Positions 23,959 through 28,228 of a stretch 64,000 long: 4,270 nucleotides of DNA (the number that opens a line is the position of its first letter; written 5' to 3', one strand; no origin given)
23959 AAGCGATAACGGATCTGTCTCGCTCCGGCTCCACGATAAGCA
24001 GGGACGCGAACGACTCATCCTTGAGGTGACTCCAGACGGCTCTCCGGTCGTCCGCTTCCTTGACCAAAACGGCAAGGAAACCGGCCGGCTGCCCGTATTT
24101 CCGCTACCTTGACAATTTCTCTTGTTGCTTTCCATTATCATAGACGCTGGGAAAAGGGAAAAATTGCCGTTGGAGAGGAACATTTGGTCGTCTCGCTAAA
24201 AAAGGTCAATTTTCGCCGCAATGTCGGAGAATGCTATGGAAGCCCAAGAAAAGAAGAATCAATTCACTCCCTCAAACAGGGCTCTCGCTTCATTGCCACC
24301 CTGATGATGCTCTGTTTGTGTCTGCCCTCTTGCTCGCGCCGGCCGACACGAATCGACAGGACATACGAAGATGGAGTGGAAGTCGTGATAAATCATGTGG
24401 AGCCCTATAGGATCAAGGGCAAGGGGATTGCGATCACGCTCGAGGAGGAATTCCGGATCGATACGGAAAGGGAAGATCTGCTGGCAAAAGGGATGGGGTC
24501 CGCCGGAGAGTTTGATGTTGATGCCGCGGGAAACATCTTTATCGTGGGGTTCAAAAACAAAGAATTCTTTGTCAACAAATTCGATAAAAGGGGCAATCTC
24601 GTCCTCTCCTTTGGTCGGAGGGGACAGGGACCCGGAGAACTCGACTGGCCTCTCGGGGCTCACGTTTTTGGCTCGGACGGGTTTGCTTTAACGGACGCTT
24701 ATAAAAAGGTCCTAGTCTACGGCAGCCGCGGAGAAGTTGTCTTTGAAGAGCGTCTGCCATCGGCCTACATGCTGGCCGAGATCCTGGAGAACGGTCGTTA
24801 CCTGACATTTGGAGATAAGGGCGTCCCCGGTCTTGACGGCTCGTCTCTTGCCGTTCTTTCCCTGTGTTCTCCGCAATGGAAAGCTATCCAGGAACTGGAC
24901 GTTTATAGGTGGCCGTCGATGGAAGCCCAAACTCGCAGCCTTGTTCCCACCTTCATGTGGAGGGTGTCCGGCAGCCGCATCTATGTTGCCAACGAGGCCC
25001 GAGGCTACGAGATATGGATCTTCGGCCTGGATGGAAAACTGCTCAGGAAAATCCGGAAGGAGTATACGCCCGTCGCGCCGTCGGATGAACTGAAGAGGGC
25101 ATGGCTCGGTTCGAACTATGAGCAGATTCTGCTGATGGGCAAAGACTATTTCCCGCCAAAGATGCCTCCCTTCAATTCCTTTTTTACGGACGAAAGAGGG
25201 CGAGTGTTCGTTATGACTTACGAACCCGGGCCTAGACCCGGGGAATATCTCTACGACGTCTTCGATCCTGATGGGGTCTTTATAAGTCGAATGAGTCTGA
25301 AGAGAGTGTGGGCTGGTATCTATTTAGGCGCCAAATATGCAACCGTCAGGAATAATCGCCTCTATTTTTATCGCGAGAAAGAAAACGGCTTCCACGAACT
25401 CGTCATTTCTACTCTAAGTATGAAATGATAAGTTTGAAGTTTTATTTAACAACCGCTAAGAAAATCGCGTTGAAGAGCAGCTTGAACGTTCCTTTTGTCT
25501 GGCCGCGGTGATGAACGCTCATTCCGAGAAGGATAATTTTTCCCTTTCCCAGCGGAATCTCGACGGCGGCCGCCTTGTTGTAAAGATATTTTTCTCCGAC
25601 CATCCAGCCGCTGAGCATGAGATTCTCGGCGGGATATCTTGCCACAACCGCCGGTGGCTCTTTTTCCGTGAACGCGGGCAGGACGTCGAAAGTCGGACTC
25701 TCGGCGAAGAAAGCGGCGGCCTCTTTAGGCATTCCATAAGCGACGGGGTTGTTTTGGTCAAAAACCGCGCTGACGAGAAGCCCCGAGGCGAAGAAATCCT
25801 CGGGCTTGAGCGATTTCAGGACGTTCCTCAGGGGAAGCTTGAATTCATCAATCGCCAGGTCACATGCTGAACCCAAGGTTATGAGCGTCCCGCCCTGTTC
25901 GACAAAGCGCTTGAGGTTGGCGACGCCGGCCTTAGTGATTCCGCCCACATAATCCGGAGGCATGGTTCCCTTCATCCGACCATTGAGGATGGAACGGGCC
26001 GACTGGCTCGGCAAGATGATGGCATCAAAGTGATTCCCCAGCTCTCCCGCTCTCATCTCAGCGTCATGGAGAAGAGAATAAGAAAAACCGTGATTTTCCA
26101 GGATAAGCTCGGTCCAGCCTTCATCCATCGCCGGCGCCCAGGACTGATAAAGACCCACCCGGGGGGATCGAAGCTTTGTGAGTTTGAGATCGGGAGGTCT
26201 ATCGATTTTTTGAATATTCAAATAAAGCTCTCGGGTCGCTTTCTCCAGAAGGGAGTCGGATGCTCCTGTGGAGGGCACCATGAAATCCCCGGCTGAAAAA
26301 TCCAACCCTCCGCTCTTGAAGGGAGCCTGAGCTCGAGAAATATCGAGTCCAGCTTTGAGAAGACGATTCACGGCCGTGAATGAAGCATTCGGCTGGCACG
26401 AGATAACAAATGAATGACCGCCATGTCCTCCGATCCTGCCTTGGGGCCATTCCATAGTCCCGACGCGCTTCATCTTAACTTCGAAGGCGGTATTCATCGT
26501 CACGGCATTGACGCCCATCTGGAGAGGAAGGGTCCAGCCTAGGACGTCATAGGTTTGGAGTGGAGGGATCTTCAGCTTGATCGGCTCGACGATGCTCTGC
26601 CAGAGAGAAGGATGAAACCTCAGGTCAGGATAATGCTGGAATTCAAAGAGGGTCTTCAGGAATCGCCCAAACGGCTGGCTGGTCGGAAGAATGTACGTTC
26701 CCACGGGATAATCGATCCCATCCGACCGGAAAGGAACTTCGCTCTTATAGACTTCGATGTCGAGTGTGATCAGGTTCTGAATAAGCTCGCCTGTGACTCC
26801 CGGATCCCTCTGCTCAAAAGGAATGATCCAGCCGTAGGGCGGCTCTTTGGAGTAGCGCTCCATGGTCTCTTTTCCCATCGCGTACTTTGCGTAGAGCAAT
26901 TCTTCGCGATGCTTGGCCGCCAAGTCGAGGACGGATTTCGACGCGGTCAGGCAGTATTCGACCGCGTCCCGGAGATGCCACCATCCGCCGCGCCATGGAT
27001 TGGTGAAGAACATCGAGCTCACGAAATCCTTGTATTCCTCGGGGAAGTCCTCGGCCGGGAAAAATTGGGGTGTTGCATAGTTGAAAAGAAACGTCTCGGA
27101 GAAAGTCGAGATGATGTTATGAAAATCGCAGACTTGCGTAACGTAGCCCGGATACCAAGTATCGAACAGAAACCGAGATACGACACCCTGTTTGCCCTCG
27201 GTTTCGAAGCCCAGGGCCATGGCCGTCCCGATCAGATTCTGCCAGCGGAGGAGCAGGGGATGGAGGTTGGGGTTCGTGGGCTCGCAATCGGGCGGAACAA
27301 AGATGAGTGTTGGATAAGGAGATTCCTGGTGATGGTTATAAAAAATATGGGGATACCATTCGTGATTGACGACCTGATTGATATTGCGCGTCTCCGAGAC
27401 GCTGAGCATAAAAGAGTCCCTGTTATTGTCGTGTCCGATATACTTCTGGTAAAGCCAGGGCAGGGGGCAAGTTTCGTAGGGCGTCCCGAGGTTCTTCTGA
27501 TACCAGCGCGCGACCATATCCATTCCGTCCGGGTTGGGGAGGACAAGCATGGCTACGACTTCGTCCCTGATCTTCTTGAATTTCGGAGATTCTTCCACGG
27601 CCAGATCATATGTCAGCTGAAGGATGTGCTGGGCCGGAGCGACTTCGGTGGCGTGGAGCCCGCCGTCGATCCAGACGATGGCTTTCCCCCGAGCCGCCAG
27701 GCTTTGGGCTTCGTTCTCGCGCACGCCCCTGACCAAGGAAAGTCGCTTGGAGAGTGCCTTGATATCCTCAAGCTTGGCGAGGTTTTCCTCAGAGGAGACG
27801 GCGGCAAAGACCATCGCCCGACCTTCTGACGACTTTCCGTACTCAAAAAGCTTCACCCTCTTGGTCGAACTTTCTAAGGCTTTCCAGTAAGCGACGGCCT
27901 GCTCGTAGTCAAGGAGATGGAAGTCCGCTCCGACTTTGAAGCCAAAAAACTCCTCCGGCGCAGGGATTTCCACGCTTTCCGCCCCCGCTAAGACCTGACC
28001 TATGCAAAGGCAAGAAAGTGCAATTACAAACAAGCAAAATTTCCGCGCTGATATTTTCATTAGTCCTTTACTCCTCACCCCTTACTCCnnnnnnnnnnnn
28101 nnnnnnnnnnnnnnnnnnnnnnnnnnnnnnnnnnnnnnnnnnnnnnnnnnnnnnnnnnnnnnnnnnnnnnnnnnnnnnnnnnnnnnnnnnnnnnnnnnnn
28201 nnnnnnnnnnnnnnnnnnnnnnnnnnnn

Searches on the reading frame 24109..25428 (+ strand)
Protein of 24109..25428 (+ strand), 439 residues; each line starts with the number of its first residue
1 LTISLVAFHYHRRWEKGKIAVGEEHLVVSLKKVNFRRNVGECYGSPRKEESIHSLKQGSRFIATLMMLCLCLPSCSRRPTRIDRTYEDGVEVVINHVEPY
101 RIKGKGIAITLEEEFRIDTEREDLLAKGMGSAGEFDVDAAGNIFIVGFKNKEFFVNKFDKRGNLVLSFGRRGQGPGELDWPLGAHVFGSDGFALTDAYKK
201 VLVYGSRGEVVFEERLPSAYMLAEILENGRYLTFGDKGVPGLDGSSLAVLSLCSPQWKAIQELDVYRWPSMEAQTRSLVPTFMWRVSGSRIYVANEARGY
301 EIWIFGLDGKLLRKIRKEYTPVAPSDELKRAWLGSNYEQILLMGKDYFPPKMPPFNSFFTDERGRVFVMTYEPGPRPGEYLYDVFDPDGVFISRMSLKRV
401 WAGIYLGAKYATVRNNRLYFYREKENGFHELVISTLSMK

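Call 8: search_protein_families(library=pfam, proteins=[window:24109-25428:+], max_evalue=0.00001)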
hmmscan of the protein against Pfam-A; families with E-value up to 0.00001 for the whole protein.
window:24109-25428:+ (439 aa): 0 families

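Call 33: search_protein_families(library=pfam, proteins=[window:24109-25428:+], max_evalue=0.01)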
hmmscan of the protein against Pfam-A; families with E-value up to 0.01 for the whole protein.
window:24109-25428:+ (439 aa): 1 family
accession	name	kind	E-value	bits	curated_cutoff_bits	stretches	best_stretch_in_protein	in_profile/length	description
PF17170.10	DUF5128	-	2.9e-05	23.9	22.9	0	141-234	54-147/321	6-bladed beta-propeller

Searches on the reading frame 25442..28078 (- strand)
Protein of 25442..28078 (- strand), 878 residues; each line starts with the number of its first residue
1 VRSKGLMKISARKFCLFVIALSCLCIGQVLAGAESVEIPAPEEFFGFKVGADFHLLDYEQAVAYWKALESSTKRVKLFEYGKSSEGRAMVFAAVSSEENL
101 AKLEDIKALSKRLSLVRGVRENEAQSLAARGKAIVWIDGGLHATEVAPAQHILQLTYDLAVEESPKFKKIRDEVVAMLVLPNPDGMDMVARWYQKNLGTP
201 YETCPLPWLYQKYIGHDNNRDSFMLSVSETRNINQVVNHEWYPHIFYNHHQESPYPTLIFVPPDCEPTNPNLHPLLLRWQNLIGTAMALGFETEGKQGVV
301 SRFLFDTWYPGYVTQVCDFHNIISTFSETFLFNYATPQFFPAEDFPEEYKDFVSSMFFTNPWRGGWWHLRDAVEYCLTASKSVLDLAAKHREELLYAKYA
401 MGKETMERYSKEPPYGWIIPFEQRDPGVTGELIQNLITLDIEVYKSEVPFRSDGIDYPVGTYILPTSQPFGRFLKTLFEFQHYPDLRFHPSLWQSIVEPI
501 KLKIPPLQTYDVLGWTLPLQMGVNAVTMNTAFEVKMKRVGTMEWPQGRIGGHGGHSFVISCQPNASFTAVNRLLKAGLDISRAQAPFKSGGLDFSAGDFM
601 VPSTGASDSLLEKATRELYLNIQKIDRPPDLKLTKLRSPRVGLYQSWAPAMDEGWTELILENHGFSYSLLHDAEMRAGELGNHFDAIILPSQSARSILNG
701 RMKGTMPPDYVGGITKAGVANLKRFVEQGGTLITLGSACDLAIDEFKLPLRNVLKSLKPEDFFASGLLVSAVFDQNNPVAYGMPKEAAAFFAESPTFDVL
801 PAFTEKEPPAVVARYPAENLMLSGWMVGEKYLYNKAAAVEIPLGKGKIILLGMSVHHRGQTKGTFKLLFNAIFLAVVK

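Call 3: search_protein_families(library=pfam, proteins=[window:25442-28078:-])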
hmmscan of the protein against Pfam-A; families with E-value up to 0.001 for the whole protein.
window:25442-28078:- (878 aa): 1 family
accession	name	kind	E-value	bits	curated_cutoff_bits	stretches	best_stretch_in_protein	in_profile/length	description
PF00246.29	Peptidase_M14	-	3.2e-15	57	21.6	1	63-221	3-132/286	Zinc carboxypeptidase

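Call 4: search_protein_families(library=ncbifam, proteins=[window:25442-28078:-])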
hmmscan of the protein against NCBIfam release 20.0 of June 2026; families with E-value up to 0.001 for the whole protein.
window:25442-28078:- (878 aa): 0 families
